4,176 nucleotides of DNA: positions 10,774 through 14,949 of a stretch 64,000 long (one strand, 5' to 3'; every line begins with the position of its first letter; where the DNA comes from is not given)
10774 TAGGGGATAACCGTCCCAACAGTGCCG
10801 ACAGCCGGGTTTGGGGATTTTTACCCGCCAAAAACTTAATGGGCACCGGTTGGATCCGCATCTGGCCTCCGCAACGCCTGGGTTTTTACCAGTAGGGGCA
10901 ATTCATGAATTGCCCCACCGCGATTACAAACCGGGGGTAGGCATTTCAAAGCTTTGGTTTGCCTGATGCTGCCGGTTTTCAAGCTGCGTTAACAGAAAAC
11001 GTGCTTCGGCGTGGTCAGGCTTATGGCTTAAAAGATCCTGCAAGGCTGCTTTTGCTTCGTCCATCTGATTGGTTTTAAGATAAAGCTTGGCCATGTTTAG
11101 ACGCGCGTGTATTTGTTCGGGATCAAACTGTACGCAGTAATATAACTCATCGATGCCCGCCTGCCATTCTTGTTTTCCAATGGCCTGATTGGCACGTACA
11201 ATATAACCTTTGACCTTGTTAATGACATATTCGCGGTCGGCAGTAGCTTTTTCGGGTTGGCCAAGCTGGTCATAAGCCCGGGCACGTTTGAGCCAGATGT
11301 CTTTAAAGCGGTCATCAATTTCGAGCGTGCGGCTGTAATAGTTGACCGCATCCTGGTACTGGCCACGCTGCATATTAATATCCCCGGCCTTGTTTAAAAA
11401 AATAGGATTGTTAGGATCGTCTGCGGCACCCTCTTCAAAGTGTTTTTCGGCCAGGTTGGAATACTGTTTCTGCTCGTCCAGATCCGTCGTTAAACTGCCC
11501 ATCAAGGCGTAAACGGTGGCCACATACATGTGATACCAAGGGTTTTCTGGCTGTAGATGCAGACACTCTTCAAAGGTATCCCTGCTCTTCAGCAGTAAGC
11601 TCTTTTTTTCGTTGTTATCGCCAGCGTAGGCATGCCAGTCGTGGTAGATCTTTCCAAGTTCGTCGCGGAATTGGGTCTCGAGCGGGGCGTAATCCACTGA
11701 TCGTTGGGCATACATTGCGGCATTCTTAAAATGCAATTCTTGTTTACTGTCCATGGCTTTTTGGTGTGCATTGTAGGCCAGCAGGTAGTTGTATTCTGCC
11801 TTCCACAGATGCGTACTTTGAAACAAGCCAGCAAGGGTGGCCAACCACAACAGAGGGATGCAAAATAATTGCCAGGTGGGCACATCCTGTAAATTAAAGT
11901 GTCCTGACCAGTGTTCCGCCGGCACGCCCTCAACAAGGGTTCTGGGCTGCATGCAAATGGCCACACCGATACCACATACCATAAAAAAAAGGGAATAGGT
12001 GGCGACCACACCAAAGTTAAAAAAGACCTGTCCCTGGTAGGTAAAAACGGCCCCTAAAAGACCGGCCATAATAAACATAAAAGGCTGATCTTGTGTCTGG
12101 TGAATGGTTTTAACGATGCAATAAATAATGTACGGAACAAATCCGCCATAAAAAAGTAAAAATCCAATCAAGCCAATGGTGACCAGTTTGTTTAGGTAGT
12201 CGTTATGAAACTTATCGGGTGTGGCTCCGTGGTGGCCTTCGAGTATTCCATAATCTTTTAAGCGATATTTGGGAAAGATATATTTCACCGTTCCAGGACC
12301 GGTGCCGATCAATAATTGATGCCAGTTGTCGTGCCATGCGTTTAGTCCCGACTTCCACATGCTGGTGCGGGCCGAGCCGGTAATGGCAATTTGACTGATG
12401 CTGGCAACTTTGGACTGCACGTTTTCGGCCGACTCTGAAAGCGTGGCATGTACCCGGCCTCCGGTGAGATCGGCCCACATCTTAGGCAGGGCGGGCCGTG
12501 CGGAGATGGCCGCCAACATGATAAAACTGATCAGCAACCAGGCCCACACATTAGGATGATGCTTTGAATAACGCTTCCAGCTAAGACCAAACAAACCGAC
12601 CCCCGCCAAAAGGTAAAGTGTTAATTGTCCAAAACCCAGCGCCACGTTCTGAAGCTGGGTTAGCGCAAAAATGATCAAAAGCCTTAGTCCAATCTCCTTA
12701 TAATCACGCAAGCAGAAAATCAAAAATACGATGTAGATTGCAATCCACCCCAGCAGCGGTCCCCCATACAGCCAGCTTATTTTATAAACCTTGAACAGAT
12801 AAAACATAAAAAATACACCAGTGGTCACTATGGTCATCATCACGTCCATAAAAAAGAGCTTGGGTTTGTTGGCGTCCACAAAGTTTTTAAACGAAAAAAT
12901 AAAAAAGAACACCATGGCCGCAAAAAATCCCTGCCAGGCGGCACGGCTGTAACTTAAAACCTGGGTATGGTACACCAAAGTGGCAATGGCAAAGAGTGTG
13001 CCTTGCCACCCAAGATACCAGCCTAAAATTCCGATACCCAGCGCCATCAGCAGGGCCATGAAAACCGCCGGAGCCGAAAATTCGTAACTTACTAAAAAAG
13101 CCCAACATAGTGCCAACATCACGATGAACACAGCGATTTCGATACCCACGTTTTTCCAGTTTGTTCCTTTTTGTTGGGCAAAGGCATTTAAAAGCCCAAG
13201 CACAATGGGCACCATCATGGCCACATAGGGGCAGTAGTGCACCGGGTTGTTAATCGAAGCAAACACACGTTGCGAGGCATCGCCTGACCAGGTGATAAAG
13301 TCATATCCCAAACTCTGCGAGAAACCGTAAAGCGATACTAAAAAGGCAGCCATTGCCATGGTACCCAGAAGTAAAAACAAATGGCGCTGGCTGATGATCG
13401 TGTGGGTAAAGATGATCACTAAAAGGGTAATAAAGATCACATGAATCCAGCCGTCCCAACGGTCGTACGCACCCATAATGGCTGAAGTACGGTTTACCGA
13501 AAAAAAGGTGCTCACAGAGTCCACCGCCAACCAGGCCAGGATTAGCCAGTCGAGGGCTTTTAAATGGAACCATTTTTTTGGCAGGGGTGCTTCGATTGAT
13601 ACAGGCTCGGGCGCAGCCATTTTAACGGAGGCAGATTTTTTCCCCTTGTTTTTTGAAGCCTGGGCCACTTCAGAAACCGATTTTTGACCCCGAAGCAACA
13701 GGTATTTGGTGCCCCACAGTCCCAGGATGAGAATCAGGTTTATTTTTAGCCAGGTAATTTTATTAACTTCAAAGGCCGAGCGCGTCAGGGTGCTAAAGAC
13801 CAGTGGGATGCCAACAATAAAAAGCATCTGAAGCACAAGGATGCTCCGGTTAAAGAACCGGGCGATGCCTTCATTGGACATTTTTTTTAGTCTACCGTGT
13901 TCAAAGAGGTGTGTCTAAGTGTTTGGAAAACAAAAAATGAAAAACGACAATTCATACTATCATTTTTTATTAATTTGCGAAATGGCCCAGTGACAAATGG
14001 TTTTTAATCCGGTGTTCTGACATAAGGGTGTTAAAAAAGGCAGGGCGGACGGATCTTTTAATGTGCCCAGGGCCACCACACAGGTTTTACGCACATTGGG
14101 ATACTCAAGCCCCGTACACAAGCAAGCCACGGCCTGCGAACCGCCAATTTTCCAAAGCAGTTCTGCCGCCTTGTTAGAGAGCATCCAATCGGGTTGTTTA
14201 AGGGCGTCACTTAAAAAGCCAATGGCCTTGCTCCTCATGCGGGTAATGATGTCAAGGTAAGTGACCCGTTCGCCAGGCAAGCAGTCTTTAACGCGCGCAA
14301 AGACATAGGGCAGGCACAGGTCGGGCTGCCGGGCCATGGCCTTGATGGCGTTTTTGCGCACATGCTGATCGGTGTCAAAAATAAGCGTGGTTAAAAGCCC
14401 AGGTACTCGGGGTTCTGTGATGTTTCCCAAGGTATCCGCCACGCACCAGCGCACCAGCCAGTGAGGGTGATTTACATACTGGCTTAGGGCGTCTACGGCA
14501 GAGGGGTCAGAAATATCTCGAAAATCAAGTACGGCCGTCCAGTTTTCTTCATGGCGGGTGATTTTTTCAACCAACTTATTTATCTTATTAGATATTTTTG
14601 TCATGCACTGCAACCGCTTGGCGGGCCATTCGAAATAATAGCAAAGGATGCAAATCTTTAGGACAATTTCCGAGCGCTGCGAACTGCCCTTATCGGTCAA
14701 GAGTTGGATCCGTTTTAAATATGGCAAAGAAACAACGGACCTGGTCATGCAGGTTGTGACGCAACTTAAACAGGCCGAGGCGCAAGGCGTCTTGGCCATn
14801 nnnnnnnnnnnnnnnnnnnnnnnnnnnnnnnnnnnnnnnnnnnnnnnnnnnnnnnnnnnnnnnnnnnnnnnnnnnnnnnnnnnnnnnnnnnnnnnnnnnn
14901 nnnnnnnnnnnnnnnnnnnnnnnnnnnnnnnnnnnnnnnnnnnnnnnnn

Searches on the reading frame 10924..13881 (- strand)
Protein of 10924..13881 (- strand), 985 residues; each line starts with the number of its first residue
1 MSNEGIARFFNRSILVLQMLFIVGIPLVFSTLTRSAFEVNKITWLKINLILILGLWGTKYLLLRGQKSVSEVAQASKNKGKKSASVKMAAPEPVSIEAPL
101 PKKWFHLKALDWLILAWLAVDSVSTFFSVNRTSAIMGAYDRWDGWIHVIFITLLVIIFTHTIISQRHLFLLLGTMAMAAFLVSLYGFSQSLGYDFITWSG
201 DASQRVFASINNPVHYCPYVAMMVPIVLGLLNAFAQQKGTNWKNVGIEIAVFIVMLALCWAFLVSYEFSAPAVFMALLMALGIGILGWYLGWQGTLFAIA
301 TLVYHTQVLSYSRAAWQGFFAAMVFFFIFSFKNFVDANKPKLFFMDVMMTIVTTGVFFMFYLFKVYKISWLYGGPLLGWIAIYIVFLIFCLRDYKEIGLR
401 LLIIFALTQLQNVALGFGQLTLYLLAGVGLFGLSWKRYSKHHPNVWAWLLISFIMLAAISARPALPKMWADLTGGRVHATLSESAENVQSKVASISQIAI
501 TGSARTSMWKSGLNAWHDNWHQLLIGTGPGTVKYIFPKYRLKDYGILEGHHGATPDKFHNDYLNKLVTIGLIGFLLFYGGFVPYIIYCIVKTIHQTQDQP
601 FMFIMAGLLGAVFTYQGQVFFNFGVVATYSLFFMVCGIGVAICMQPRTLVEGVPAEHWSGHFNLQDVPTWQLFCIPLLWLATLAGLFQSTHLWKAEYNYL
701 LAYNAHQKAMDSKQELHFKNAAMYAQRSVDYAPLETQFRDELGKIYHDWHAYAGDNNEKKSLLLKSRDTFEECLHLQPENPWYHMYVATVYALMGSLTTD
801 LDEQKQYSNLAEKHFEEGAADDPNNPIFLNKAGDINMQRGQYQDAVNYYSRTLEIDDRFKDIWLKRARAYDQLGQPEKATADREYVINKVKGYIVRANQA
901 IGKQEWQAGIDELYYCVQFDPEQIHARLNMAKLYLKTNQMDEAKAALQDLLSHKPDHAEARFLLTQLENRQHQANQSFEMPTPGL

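Call 16: search_protein_families(library=pfam, proteins=[window:10924-13881:-], max_evalue=0.001)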
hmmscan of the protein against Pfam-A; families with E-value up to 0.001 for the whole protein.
window:10924-13881:- (985 aa): 15 families
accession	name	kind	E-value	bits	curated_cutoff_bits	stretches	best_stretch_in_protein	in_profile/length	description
PF14559.12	TPR_19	-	4.7e-16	59.3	25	2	905-967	6-68/68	Tetratricopeptide repeat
PF13431.12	TPR_17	-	3.3e-12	46.1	24.4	0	848-879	1-32/34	Tetratricopeptide repeat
PF13428.12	TPR_14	-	2.4e-10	40.5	23.5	0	926-967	3-44/44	Tetratricopeptide repeat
PF13432.12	TPR_16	-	4.2e-10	40.3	32.7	0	928-967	1-40/65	Tetratricopeptide repeat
PF07719.23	TPR_2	-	4.7e-10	39.2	27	0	828-857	3-32/34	Tetratricopeptide repeat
PF04932.20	Wzy_C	-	6.9e-10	39.3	31.7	1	422-578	20-149/149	O-Antigen ligase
PF13181.12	TPR_8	-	9.7e-10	38.3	25.7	0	925-957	2-34/34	Tetratricopeptide repeat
PF13371.12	TPR_9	-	4.7e-09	36.6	35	1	900-967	5-72/73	Tetratricopeptide repeat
PF00515.34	TPR_1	-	5.5e-09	35.9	27.8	0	833-857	8-32/34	Tetratricopeptide repeat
PF13414.12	TPR_11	-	1.2e-07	31.8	26.8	1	833-874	1-42/42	TPR repeat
PF13174.12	TPR_6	-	2.1e-06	28.4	26.3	0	926-955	2-31/33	Tetratricopeptide repeat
PF13424.12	TPR_12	-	8.9e-05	23.1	30.1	0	829-875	6-53/77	Tetratricopeptide repeat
PF25068.1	ARM_TT21_4th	-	0.00026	21.7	30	0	922-958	30-66/153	Tetratricopeptide repeat protein 21 forth ARM domain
PF23914.1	TPR_CcmH_CycH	-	0.00083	19.7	42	0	768-854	71-149/158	Cytochrome c-type biogenesis protein H TPR domain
PF02259.29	FAT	-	0.00084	19.1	24.2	0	805-894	235-324/343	FAT domain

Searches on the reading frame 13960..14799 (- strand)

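Call 83: search_protein_families(library=pfam, proteins=[window:13960-14799:-], max_evalue=0.001)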
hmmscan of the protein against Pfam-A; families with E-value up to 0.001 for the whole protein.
window:13960-14799:- (279 aa): 4 families
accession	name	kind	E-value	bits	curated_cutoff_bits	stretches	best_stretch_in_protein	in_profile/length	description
PF13646.12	HEAT_2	-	1.6e-23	83.2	27.7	2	87-156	18-88/88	HEAT repeats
PF02985.28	HEAT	-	7.7e-10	38.5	23.5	0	103-129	3-29/31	HEAT repeat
PF03130.22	HEAT_PBS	-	4.2e-06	27.2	20.9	0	236-261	1-26/27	PBS lyase HEAT-like repeat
PF13513.12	HEAT_EZ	-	9.7e-05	23.3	27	0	132-157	29-54/55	HEAT-like repeat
